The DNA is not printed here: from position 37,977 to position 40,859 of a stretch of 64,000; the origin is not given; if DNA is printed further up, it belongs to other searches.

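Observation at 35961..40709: Uncharacterised trio (anchored NHL propeller, Yip1-like membrane protein, 860-aa anchored protein) hard-wired between two ABC permease pairs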

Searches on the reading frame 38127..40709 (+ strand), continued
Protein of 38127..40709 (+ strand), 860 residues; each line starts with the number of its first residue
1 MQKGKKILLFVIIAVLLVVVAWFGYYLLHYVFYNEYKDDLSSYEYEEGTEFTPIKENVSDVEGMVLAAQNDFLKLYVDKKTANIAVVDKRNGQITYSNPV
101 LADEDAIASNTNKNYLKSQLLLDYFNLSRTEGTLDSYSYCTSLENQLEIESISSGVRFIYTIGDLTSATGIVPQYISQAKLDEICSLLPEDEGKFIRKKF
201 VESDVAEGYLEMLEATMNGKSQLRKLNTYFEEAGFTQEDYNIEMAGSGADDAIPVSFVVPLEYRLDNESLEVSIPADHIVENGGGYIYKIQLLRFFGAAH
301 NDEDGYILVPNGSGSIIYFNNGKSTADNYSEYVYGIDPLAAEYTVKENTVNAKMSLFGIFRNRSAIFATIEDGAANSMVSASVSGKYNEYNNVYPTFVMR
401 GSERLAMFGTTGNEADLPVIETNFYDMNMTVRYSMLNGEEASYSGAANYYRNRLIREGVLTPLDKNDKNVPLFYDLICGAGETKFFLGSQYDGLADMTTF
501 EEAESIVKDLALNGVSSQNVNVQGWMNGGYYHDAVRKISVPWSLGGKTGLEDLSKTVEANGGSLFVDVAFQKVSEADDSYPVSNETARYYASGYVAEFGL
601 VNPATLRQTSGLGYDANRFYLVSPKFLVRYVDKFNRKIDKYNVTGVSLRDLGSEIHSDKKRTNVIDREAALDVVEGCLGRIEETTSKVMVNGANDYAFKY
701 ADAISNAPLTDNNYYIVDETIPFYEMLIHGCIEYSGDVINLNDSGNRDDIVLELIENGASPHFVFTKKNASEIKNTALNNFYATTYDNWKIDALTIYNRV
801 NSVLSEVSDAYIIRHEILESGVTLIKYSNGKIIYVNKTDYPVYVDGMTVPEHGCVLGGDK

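Call 43: find_homologous_proteins(query=A2, max_evalue=1e-10)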
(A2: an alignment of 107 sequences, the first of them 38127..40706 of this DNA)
Query A2 (107 sequences) (860 aa, profile of the alignment): 1118 proteins with E <= 1e-10 among 8000 candidates; the best 120 are listed.
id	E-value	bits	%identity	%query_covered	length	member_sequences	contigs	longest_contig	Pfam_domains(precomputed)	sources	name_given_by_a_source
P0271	0.0e+0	1100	38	93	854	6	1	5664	PF18952.7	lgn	-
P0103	0.0e+0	1093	62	100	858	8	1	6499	PF18952.7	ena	-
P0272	0.0e+0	1092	38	94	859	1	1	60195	PF18952.7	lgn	-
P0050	0.0e+0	1092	62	100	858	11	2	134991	PF18952.7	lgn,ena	-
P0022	0.0e+0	1091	62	100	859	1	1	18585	PF18952.7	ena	-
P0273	0.0e+0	1091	47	100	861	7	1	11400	PF18952.7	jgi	jgi:hypothetical protein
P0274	0.0e+0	1089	37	94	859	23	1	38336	PF18952.7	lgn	-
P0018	0.0e+0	1086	63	100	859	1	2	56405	PF18952.7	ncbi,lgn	-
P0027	0.0e+0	1086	62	100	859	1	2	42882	PF18952.7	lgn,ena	-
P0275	0.0e+0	1086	48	100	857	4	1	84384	PF18952.7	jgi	jgi:hypothetical protein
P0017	0.0e+0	1086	63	100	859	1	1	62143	PF18952.7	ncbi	-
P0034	0.0e+0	1086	62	100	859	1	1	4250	PF18952.7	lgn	-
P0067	0.0e+0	1085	63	100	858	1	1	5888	PF18952.7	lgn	-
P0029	0.0e+0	1085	64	100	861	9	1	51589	PF18952.7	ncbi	-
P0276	0.0e+0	1084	46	100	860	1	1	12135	PF18952.7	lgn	-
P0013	0.0e+0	1084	64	100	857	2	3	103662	PF18952.7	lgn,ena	-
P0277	0.0e+0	1084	46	98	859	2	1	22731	PF18952.7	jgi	-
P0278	0.0e+0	1082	34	100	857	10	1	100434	PF18952.7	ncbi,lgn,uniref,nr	ncbi:DUF5696 domain-containing protein [Paenibacillus vini]|uniref:DUF5696 domain-containing protein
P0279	0.0e+0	1082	50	100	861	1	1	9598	PF18952.7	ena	-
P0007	0.0e+0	1080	65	100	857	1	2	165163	PF18952.7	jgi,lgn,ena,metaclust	metaclust:\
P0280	0.0e+0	1080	52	100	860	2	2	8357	PF18952.7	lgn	-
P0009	0.0e+0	1080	65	100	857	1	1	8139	PF18952.7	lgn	-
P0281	0.0e+0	1080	48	100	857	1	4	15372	PF18952.7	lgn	-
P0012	0.0e+0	1080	63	100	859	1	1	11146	PF18952.7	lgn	-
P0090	0.0e+0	1079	62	100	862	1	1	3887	PF18952.7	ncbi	-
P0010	0.0e+0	1079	65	100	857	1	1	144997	PF18952.7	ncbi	-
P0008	0.0e+0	1079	65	100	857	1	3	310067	PF18952.7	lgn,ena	-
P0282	0.0e+0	1079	47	100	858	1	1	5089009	PF18952.7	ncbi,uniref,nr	ncbi:DUF5696 domain-containing protein [Anaeromicropila herbilytica]|uniref:Uncharacterized protein 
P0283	0.0e+0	1078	48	99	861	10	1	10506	PF18952.7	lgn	-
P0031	0.0e+0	1078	62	100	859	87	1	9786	PF18952.7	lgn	-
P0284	0.0e+0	1078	46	100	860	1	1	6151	PF18952.7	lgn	-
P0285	0.0e+0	1077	53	100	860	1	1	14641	PF18952.7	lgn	-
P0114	0.0e+0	1077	61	100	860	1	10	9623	PF18952.7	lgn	-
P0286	0.0e+0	1076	61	100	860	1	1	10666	PF18952.7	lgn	-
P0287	0.0e+0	1076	60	100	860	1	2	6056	PF18952.7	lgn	-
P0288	0.0e+0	1076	60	100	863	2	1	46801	PF18952.7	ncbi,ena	-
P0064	0.0e+0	1076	63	100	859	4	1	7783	PF18952.7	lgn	-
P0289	0.0e+0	1076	45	100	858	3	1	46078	PF18952.7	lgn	-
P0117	0.0e+0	1076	61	100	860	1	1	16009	PF18952.7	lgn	-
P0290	0.0e+0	1076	60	100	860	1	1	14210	PF18952.7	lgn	-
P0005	0.0e+0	1076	65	100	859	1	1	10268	PF18952.7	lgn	-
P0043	0.0e+0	1076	63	100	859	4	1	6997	PF18952.7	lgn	-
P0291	0.0e+0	1076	37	95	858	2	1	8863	PF18952.7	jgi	-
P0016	0.0e+0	1075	64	100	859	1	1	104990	PF18952.7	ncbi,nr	ncbi:MAG: DUF5696 domain-containing protein [Lachnospiraceae bacterium]|nr:DUF5696 domain-containing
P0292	0.0e+0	1075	61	100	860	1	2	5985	PF18952.7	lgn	-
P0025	0.0e+0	1074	64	100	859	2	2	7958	PF18952.7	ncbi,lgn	-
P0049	0.0e+0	1074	63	100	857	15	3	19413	PF18952.7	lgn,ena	-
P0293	0.0e+0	1074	61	100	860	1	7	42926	PF18952.7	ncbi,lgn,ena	-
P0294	0.0e+0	1074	61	100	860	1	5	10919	PF18952.7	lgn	-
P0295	0.0e+0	1073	61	100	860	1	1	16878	PF18952.7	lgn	-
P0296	0.0e+0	1073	61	100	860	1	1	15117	PF18952.7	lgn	-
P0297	0.0e+0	1073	61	100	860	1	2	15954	PF18952.7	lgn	-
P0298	0.0e+0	1073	61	100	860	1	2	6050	PF18952.7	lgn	-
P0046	0.0e+0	1072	62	100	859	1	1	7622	PF18952.7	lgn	-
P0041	0.0e+0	1072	64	99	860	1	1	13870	PF18952.7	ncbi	-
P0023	0.0e+0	1072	64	100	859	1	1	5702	PF18952.7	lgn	-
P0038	0.0e+0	1072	62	100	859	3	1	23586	PF18952.7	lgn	-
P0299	0.0e+0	1072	61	100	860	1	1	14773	PF18952.7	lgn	-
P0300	0.0e+0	1071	37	94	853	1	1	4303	PF18952.7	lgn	-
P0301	0.0e+0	1071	45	100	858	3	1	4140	PF18952.7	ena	-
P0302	0.0e+0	1071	61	100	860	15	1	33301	PF18952.7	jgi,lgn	-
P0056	0.0e+0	1071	63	100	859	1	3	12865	PF18952.7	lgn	-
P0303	0.0e+0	1071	61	100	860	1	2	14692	PF18952.7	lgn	-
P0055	0.0e+0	1071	63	100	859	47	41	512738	PF18952.7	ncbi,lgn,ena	-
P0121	0.0e+0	1071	52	100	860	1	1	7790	PF18952.7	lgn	-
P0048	0.0e+0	1071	63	100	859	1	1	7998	PF18952.7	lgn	-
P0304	0.0e+0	1071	61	100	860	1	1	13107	PF18952.7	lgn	-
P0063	0.0e+0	1070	63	100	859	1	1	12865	PF18952.7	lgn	-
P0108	0.0e+0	1070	61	100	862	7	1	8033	PF18952.7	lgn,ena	-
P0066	0.0e+0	1070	62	100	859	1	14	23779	PF18952.7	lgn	-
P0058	0.0e+0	1070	63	100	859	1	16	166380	PF18952.7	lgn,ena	-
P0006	0.0e+0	1070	64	100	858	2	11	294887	PF18952.7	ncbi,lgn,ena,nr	ncbi:MAG: hypothetical protein IJO65_12005 [Lachnospiraceae bacterium]|nr:hypothetical protein [Lach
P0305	0.0e+0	1070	61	100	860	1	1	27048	PF18952.7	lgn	-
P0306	0.0e+0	1069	61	100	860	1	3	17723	PF18952.7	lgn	-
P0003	0.0e+0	1069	65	100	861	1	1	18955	PF18952.7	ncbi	ncbi:MAG: DUF5696 domain-containing protein [Suilimivivens sp.]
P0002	0.0e+0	1069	66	100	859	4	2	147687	PF18952.7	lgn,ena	-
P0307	0.0e+0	1069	61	100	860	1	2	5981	PF18952.7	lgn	-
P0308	0.0e+0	1069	45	100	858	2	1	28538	PF18952.7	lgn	-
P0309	0.0e+0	1069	61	100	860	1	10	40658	PF18952.7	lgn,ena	-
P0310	0.0e+0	1069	44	100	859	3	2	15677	PF18952.7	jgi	-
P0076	0.0e+0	1068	62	100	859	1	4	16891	PF18952.7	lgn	-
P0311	0.0e+0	1068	45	100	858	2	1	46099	PF18952.7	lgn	-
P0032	0.0e+0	1068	64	100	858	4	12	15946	PF18952.7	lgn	-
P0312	0.0e+0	1068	61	100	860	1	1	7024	PF18952.7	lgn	-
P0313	0.0e+0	1068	60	100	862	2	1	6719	PF18952.7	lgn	-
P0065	0.0e+0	1068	63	100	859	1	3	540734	PF18952.7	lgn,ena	-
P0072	0.0e+0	1067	62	100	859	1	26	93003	PF18952.7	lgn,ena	-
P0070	0.0e+0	1067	62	100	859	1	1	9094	PF18952.7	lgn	-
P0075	0.0e+0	1067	62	100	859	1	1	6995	PF18952.7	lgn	-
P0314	0.0e+0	1066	47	99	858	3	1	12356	PF18952.7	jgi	jgi:hypothetical protein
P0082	0.0e+0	1066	63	100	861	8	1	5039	PF18952.7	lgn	-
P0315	0.0e+0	1066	53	99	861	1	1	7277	PF18952.7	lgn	-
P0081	0.0e+0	1066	63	100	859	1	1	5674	PF18952.7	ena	-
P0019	0.0e+0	1066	63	100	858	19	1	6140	PF18952.7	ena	-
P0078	0.0e+0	1066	63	100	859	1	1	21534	PF18952.7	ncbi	-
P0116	0.0e+0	1065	61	100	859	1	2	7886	PF18952.7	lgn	-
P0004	0.0e+0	1065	65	100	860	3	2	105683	PF18952.7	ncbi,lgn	-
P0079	0.0e+0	1065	63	100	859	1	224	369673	PF18952.7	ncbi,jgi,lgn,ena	jgi:hypothetical protein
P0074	0.0e+0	1065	63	100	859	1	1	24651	PF18952.7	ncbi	-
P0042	0.0e+0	1065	63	100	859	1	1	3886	PF18952.7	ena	-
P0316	0.0e+0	1065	52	95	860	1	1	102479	PF18952.7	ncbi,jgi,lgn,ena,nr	ncbi:MAG: hypothetical protein E7256_14840 [Lachnospiraceae bacterium]|nr:hypothetical protein [Lach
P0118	0.0e+0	1065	61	100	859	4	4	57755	PF18952.7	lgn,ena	-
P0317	0.0e+0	1065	60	100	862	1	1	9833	PF18952.7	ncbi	-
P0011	0.0e+0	1064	64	100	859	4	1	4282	PF18952.7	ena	-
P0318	0.0e+0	1064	60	100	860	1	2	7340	PF18952.7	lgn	-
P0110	0.0e+0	1064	62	100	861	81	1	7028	PF18952.7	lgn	-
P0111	0.0e+0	1064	62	100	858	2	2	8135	PF18952.7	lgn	-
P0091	0.0e+0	1063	62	100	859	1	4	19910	PF18952.7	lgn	-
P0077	0.0e+0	1063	63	100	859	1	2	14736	PF18952.7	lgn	-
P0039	0.0e+0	1063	63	100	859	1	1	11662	PF18952.7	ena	-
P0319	0.0e+0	1063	50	100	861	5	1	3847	PF18952.7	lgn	-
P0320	0.0e+0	1063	60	100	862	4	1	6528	PF18952.7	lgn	-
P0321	0.0e+0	1063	53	100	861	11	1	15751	PF18952.7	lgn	-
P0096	0.0e+0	1063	62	100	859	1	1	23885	PF18952.7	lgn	-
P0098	0.0e+0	1063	62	100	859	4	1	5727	PF18952.7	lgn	-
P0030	0.0e+0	1063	63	100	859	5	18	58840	PF18952.7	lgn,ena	-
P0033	0.0e+0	1062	64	100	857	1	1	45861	PF18952.7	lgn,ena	-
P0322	0.0e+0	1062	47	98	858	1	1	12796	PF18952.7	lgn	-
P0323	0.0e+0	1062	49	99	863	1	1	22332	PF18952.7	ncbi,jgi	-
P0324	0.0e+0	1062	62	100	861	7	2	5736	PF18952.7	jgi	jgi:hypothetical protein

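Call 44: find_encoding_contigs(protein=P0278, flank=10000, max_places=2)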
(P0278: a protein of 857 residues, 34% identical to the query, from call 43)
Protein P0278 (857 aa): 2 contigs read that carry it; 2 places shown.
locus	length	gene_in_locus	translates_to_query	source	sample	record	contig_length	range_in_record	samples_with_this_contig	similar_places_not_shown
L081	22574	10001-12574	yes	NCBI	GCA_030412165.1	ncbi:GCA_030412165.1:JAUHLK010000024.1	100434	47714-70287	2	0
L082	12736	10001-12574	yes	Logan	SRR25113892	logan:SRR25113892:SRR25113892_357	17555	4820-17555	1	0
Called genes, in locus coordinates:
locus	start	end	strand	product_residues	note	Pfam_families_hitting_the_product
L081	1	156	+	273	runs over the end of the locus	PF06182:ABC2_membrane_6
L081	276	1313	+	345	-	PF00356:LacI, PF00532:Peripla_BP_1, PF13407:Peripla_BP_4 (weak), PF13377:Peripla_BP_3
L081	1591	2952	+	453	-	PF01547:SBP_bac_1, PF13416:SBP_bac_8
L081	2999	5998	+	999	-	PF01547:SBP_bac_1, PF13416:SBP_bac_8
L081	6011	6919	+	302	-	PF00528:BPD_transp_1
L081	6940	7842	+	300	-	PF00528:BPD_transp_1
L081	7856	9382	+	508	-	PF01436:NHL (faint), PF08450:SGL (weak)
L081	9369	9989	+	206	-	PF04893:Yip1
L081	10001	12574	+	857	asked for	PF18952:DUF5696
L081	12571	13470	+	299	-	PF00528:BPD_transp_1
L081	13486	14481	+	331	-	PF00528:BPD_transp_1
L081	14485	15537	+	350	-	PF02156:Glyco_hydro_26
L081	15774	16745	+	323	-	PF02156:Glyco_hydro_26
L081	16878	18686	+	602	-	PF02743:dCache_1, PF00672:HAMP, PF06580:His_kinase, PF02518:HATPase_c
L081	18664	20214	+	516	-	PF00072:Response_reg, PF17853:GGDEF_2 (weak), PF12833:HTH_18, PF00165:HTH_AraC (weak)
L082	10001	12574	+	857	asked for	PF18952:DUF5696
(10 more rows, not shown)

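Call 45: find_encoding_contigs(protein=P0272, flank=10000, max_places=2)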
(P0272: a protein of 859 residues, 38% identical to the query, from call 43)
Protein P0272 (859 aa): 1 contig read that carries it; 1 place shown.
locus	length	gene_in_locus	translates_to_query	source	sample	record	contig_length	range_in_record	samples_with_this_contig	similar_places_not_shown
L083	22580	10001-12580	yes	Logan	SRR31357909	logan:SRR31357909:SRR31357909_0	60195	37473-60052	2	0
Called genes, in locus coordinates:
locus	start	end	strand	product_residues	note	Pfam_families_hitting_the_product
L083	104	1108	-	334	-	PF00356:LacI (weak), PF00532:Peripla_BP_1, PF13407:Peripla_BP_4 (weak), PF13377:Peripla_BP_3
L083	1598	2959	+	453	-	-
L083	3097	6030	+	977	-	PF01547:SBP_bac_1, PF13416:SBP_bac_8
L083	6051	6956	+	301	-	PF00528:BPD_transp_1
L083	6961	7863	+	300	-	PF00528:BPD_transp_1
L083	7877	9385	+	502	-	PF01436:NHL (faint), PF08450:SGL (weak)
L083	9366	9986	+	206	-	PF04893:Yip1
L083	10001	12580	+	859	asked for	PF18952:DUF5696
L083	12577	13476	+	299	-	PF00528:BPD_transp_1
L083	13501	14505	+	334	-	PF00528:BPD_transp_1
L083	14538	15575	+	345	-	PF02156:Glyco_hydro_26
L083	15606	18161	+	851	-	PF22666:Glyco_hydro_2_N2, PF17786:Mannosidase_ig, PF17753:Ig_mannosidase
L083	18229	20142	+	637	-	PF00150:Cellulase, PF03442:CBM_X2, PF18448:CBM46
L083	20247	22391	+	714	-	PF13489:Methyltransf_23 (weak), PF08241:Methyltransf_11, PF08242:Methyltransf_12, PF13649:Methyltransf_25, PF13847:Methyltransf_31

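Call 46: find_encoding_contigs(protein=P0282, flank=10000, max_places=1)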
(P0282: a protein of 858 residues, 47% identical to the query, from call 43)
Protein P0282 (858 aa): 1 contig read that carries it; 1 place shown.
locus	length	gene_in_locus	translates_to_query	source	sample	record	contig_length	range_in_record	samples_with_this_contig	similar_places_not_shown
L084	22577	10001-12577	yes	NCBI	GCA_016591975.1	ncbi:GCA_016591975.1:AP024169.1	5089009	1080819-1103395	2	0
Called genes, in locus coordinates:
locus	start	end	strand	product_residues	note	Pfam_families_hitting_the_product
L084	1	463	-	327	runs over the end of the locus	PF08271:Zn_Ribbon_TF (faint)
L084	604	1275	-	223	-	PF04012:PspA_IM30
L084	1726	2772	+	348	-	PF00356:LacI (weak), PF04967:HTH_10 (faint), PF00532:Peripla_BP_1, PF13407:Peripla_BP_4 (faint), PF13377:Peripla_BP_3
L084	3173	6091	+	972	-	PF01547:SBP_bac_1, PF13416:SBP_bac_8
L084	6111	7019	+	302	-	PF00528:BPD_transp_1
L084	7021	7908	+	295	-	PF00528:BPD_transp_1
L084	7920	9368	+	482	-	PF01436:NHL (faint)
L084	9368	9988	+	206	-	PF04893:Yip1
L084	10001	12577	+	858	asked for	PF18952:DUF5696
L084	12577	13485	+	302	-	PF00528:BPD_transp_1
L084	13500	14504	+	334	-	PF00528:BPD_transp_1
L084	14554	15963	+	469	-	PF01547:SBP_bac_1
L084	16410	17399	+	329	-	PF06723:MreB_Mbl, PF25216:Volactin (weak), PF00022:Actin (faint), PF00012:HSP70, PF14450:FtsA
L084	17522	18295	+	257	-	PF00460:Flg_bb_rod, PF22692:LlgE_F_G_D1, PF06429:Flg_bbr_C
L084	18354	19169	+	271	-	PF00460:Flg_bb_rod, PF22692:LlgE_F_G_D1, PF06429:Flg_bbr_C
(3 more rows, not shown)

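Call 47: find_encoding_contigs(protein=P0274, flank=10000, max_places=1)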
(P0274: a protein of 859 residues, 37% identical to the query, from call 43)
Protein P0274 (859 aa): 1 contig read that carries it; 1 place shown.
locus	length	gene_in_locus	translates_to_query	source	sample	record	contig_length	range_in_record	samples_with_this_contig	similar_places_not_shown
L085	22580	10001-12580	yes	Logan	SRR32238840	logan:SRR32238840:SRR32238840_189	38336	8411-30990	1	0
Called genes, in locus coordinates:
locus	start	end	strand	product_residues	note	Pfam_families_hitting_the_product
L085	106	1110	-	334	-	PF00356:LacI, PF00532:Peripla_BP_1, PF13377:Peripla_BP_3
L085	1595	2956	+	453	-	PF01547:SBP_bac_1, PF13416:SBP_bac_8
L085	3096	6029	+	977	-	PF01547:SBP_bac_1, PF13416:SBP_bac_8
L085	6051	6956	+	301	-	PF00528:BPD_transp_1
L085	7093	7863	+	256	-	PF00528:BPD_transp_1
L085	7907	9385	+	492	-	PF01436:NHL (weak)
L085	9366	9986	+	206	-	PF04893:Yip1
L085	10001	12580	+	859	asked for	PF18952:DUF5696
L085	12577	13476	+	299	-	PF00528:BPD_transp_1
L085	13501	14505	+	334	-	PF00528:BPD_transp_1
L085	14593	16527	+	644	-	PF00150:Cellulase, PF03442:CBM_X2, PF18448:CBM46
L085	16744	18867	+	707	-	PF13489:Methyltransf_23 (weak), PF08241:Methyltransf_11, PF08242:Methyltransf_12, PF13649:Methyltransf_25, PF13847:Methyltransf_31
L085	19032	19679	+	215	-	PF00392:GntR, PF07729:FCD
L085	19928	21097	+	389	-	PF04909:Amidohydro_2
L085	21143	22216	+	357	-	PF13531:SBP_bac_11, PF01547:SBP_bac_1, PF13416:SBP_bac_8, PF13343:SBP_bac_6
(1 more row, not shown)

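Call 48: find_encoding_contigs(protein=P0289, flank=10000, max_places=1)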
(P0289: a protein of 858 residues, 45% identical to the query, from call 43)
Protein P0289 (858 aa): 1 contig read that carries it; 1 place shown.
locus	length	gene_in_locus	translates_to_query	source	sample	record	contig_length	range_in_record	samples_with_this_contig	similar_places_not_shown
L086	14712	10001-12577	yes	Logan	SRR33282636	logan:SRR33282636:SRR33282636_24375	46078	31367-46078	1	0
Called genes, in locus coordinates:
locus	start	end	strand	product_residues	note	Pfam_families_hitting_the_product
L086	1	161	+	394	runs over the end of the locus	PF07221:GlcNAc_2-epim, PF07944:Beta-AFase-like_GH127_cat (weak)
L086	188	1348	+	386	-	PF04041:Glyco_hydro_130, PF04616:Glyco_hydro_43 (faint)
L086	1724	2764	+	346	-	PF00356:LacI, PF00532:Peripla_BP_1, PF13407:Peripla_BP_4, PF13377:Peripla_BP_3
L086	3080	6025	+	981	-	PF01547:SBP_bac_1, PF13416:SBP_bac_8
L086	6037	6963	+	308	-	PF00528:BPD_transp_1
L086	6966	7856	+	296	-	PF00528:BPD_transp_1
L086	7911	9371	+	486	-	PF01436:NHL (faint)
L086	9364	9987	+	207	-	PF04893:Yip1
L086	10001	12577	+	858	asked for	PF18952:DUF5696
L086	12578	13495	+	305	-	PF00528:BPD_transp_1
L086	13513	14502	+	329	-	PF00528:BPD_transp_1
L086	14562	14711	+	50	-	?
